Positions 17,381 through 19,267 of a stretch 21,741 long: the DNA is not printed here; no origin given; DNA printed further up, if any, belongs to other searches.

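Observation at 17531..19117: FAD-dependent oxidoreductase fused to a C-terminal Rieske [2Fe-2S] domain, divergent from a two-component system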

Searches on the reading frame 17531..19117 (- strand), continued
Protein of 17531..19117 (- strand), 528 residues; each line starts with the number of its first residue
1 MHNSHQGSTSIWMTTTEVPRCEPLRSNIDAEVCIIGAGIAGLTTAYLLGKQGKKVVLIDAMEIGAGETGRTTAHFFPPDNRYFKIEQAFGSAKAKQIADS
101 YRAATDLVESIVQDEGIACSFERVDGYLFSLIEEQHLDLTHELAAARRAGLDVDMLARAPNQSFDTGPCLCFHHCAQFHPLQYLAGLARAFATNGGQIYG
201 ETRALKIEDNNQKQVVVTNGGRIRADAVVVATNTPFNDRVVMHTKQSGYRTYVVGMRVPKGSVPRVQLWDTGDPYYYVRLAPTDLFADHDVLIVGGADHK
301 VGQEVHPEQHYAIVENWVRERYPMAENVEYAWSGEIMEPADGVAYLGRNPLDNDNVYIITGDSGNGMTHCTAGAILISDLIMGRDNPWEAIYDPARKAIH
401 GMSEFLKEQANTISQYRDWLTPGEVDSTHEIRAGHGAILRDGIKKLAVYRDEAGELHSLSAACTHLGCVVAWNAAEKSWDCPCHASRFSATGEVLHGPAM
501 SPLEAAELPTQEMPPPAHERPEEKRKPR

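Call 14: find_related_loci(query=window:17531-19117:-, collection=genome_contigs, flank=6000)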
Query window:17531-19117:- (528 aa) in genome_contigs; peptide patterns used: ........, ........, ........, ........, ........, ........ (x = any residue, [..] = any of these).
151 stretches matched a pattern; 99 encode a relative of the query (tblastn E <= 1e-3); the best 80 are kept; 80 distinct loci.
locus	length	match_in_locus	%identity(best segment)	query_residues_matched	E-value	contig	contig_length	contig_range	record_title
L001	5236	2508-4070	66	1-519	0e+0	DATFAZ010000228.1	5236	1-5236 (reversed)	MAG TPA_asm: Noviherbaspirillum sp. isolate SMAG_U8515 k141_199112, whole genome shotgun sequence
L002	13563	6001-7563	64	1-521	0e+0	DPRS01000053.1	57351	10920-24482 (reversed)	MAG TPA_asm: Oxalobacteraceae bacterium isolate UBA8502 contig_47162, whole genome shotgun sequence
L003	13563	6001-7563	64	8-527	0e+0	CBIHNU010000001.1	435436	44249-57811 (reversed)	MAG TPA_asm: uncultured Noviherbaspirillum sp. isolate SRR18156209_metabat2_43 genome assembly, contig: ERZ27336869.15,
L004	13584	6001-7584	63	1-527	0e+0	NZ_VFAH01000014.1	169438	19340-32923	Noviherbaspirillum aerium strain 122213-3 Scaffold14, whole genome shotgun sequence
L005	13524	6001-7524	64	1-508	0e+0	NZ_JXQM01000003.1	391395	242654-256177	Nitrosospira sp. NpAV contig_3, whole genome shotgun sequence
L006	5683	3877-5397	63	1-508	0e+0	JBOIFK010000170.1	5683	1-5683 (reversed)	MAG: Nitrosospira sp. isolate SC-S_metawrap_bin.133 k127_5759450, whole genome shotgun sequence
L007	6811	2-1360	57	63-516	1e-169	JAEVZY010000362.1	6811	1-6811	MAG: Proteobacteria bacterium isolate OH_PBB_186 k127_837698, whole genome shotgun sequence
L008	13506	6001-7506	50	3-504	1e-165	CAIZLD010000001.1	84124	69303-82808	MAG: uncultured Spartobacteria bacterium isolate Loc080925-8m_bin-142 genome assembly, contig: bin-142:01/77, whole geno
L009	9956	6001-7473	49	11-503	2e-157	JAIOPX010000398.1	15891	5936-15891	MAG: Planctomycetota bacterium isolate LakeFargette_0920_ALND_MAG_59_20 LacPavin_0920_ALND_scaffold_885853, whole genome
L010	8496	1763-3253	48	10-507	3e-157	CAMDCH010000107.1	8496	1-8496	MAG: bacterium HR33 isolate MaH-09apr19-82 genome assembly, contig: MaH-09apr19-C20888, whole genome shotgun sequence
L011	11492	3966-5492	48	3-511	5e-156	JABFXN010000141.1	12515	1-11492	MAG: Acidobacteriaceae bacterium isolate Bin6.3 NODE_1150_length_12515_cov_2.803025, whole genome shotgun sequence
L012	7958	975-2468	48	10-507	2e-150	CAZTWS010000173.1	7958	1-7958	MAG TPA_asm: uncultured Planctomycetaceae bacterium isolate SRP344714_co2_482 genome assembly, contig: NODE_24091_length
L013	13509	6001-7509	59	6-509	0e+0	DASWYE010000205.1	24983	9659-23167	MAG TPA_asm: Telluria sp. isolate SMAG_U3703 k141_404981, whole genome shotgun sequence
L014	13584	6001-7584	62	1-527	0e+0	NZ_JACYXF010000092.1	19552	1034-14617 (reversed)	Noviherbaspirillum malthae strain CC-AFH3 Scaffold88_1, whole genome shotgun sequence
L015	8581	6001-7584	42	5-526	1e-141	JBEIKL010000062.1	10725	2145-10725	MAG: Bdellovibrionales bacterium isolate Sample-104-S4-bin-132 Sample_104_S4-bin_132-k141_492349, whole genome shotgun s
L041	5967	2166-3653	36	10-508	2e-94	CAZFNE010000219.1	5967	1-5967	MAG TPA_asm: uncultured Methanosarcinales archaeon isolate binchicken_co158_8 genome assembly, contig: NODE_10741_length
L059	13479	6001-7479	34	8-504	5e-86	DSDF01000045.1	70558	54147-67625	MAG TPA_asm: Methanoculleus sp. isolate SpSt-1212 Ga0129302_1000052, whole genome shotgun sequence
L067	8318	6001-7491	31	3-503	8e-78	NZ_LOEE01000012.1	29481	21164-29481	Thermotalea metallivorans strain B2-1 AN619_contig000019, whole genome shotgun sequence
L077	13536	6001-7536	30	4-515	1e-72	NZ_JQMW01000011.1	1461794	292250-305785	Clostridium sp. KNHs214 CC89DRAFT_scf7180000000039_quiver.6_C, whole genome shotgun sequence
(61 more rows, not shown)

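Call 17: find_encoding_contigs(protein=P0003, flank=6000, max_places=3)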
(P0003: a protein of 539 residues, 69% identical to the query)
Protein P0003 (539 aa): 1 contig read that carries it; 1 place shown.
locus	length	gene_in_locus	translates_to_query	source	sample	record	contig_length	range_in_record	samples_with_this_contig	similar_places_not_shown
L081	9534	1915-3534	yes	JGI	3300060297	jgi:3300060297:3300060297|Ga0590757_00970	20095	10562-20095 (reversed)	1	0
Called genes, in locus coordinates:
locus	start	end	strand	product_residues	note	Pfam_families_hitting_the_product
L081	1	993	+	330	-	?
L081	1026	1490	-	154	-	PF02566:OsmC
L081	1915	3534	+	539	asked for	PF01266:DAO, PF01494:FAD_binding_3 (weak), PF13450:NAD_binding_8 (weak), PF00355:Rieske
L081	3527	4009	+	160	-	-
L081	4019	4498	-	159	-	PF02308:MgtC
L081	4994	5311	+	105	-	PF04972:BON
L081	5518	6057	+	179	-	-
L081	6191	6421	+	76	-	-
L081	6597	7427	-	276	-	PF14907:NTP_transf_5, PF10706:Aminoglyc_resit (faint)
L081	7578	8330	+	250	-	PF00149:Metallophos, PF12850:Metallophos_2 (weak)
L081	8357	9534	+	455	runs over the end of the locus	PF00266:Aminotran_5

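Call 18: find_encoding_contigs(protein=P0005, flank=6000, max_places=3)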
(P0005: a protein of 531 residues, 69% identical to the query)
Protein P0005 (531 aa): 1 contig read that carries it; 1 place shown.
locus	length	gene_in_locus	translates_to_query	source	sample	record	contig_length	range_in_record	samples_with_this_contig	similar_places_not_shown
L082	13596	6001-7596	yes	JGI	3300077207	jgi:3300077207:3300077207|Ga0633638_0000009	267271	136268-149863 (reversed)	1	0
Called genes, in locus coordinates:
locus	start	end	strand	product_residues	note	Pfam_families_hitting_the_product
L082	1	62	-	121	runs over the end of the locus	PF00072:Response_reg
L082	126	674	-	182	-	-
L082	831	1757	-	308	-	PF13677:MotB_plug, PF00691:OmpA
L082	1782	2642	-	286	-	PF20560:MotA_N, PF01618:MotA_ExbB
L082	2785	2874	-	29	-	-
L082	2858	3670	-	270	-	-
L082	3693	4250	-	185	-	PF05280:FlhC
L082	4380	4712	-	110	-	PF05247:FlhD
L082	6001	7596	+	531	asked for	PF01946:Thi4 (weak), PF00890:FAD_binding_2 (faint), PF01266:DAO, PF07992:Pyr_redox_2 (faint), PF12831:FAD_oxidored, PF13450:NAD_binding_8 (weak), PF00355:Rieske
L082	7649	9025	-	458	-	PF25917:BSH_RND (weak), PF26002:Beta-barrel_AprE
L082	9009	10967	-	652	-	PF00498:FHA, PF16697:Yop-YscD_cpl (faint), PF00498:FHA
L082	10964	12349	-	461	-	PF02321:OEP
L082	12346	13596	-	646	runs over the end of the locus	PF00498:FHA, PF01590:GAF, PF13185:GAF_2, PF13492:GAF_3 (weak), PF01966:HD (weak), PF13487:HD_5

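Call 19: find_encoding_contigs(protein=P0006, flank=6000, max_places=3)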
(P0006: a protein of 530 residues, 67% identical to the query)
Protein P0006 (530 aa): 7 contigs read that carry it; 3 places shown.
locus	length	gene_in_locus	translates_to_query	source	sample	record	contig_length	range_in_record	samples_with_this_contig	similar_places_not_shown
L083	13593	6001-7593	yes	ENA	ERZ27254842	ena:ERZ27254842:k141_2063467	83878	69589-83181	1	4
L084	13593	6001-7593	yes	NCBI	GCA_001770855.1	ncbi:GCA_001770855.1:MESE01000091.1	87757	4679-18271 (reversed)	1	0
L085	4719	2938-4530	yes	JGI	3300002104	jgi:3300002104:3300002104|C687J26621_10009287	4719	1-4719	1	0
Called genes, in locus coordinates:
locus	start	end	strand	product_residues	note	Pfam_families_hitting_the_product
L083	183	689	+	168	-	PF09361:Phasin_2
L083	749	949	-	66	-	-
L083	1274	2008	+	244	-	PF19583:ODP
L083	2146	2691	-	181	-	PF10604:Polyketide_cyc2, PF03364:Polyketide_cyc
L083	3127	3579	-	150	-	-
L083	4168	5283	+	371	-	PF01594:AI-2E_transport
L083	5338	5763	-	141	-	PF02566:OsmC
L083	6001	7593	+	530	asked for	PF00890:FAD_binding_2 (faint), PF01266:DAO, PF07992:Pyr_redox_2 (faint), PF12831:FAD_oxidored (faint), PF13450:NAD_binding_8 (faint), PF00355:Rieske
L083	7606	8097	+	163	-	-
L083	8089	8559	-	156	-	PF02308:MgtC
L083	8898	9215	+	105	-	PF04972:BON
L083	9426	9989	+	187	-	-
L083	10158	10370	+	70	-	-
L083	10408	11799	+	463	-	PF00266:Aminotran_5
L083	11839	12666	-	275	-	PF14907:NTP_transf_5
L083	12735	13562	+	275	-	PF00149:Metallophos, PF12850:Metallophos_2 (weak)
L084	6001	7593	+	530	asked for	PF00890:FAD_binding_2 (faint), PF01266:DAO, PF07992:Pyr_redox_2 (faint), PF12831:FAD_oxidored (faint), PF13450:NAD_binding_8 (faint), PF00355:Rieske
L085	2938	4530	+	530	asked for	PF00890:FAD_binding_2 (faint), PF01266:DAO, PF07992:Pyr_redox_2 (faint), PF12831:FAD_oxidored (faint), PF13450:NAD_binding_8 (faint), PF00355:Rieske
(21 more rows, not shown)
